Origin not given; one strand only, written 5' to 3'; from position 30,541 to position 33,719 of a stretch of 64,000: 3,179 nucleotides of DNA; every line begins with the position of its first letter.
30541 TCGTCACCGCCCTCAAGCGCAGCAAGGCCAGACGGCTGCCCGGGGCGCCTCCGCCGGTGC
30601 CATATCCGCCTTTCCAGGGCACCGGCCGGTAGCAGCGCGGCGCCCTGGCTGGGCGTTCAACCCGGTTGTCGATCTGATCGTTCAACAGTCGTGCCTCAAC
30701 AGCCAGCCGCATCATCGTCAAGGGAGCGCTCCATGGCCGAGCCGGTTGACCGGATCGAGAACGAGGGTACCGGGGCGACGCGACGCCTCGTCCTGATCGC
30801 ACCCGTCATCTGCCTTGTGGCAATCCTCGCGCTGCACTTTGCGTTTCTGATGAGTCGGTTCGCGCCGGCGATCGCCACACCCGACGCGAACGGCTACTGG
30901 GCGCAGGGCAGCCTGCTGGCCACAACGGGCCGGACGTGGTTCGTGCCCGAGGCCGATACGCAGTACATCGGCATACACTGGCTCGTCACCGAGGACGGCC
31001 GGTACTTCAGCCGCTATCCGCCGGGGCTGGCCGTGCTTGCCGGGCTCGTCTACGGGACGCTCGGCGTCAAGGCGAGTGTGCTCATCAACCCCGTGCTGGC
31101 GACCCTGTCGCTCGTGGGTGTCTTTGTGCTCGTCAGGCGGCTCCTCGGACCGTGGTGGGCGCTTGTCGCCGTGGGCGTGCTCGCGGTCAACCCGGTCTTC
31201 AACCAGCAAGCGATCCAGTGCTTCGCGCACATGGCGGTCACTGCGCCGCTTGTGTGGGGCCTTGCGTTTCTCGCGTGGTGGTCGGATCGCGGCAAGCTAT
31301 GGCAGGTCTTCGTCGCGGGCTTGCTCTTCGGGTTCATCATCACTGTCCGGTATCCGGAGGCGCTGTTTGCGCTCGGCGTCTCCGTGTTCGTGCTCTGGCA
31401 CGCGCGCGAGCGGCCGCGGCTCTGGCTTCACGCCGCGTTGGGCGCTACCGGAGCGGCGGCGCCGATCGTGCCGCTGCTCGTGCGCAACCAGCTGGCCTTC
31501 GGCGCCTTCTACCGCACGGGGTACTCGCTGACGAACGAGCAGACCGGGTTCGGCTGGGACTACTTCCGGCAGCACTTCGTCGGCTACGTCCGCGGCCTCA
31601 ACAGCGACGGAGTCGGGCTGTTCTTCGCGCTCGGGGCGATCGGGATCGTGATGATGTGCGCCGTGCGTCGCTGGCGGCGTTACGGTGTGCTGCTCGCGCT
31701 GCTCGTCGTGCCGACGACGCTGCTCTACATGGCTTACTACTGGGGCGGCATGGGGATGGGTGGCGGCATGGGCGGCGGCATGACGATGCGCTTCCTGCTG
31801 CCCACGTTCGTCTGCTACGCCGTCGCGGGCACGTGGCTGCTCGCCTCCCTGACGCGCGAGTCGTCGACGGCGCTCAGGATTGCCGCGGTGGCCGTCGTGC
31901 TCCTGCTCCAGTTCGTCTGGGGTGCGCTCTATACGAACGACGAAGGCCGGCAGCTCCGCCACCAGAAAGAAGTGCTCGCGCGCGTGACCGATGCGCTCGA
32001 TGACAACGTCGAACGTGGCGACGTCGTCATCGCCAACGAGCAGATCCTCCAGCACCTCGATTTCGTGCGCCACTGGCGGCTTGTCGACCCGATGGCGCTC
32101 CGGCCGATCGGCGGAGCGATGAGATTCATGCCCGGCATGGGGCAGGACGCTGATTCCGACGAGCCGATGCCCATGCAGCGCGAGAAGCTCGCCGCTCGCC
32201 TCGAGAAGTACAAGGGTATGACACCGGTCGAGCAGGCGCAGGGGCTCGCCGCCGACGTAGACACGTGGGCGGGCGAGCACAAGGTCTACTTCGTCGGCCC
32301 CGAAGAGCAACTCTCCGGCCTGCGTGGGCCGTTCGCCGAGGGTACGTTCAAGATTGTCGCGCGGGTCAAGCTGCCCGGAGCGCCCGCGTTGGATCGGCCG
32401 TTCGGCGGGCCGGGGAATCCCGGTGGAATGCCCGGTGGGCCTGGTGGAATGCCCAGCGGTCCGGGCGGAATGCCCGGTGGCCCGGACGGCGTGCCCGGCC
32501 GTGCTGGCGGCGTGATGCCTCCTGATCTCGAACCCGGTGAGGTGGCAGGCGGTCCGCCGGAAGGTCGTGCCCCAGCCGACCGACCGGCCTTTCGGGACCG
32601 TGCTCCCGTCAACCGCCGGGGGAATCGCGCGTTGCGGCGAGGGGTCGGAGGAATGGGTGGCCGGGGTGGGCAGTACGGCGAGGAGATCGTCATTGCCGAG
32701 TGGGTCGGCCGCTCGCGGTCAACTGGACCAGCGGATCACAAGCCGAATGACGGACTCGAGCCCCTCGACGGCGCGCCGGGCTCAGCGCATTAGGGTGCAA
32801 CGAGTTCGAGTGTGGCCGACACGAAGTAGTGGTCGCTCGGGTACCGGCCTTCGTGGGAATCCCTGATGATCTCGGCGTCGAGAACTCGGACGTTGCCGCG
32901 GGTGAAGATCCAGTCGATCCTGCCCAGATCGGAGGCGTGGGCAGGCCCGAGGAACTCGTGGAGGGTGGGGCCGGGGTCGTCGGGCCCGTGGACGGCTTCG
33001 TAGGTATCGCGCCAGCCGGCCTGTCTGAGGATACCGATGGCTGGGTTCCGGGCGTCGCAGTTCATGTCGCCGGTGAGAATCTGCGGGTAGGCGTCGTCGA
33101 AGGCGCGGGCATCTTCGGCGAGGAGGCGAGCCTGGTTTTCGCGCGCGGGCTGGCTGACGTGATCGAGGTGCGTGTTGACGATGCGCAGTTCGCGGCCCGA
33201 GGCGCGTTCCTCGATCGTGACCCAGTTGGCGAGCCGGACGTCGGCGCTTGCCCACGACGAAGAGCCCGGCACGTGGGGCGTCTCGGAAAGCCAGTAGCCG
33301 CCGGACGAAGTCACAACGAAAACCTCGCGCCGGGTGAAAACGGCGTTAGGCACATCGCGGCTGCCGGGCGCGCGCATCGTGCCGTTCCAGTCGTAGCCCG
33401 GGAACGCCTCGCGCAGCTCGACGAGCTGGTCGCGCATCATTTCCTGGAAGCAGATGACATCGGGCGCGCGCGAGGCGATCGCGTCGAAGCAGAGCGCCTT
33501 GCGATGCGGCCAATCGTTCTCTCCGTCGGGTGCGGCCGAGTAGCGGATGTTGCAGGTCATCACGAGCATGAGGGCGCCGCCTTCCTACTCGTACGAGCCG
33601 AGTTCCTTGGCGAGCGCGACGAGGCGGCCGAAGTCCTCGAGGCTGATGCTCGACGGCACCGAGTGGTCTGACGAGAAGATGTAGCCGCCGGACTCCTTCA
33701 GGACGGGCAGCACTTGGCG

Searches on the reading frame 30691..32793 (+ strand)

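Call 50: search_protein_families(library=pfam, proteins=[window:30691-32793:+], max_evalue=0.001)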
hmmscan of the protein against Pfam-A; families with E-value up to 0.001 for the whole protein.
window:30691-32793:+ (700 aa): 1 family
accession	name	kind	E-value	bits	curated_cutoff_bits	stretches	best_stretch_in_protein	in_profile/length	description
PF13231.12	PMT_2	-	4.1e-07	30.8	26.1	1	130-263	25-158/160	Dolichyl-phosphate-mannose-protein mannosyltransferase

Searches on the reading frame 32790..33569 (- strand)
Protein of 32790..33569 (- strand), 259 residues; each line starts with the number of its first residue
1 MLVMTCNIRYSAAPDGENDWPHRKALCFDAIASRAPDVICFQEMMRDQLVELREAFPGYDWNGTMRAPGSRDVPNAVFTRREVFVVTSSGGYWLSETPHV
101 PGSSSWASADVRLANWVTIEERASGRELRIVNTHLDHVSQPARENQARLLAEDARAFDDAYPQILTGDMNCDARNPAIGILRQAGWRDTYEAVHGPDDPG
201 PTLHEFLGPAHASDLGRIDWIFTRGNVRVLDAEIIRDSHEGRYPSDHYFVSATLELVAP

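Call 50: search_protein_families(library=pfam, proteins=[window:32790-33569:-], max_evalue=0.001)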
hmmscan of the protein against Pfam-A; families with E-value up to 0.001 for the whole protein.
window:32790-33569:- (259 aa): 1 family
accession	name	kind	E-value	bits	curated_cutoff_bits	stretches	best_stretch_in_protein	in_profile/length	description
PF03372.29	Exo_endo_phos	-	5.5e-17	62.7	24.5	1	4-247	1-225/225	Endonuclease/Exonuclease/phosphatase family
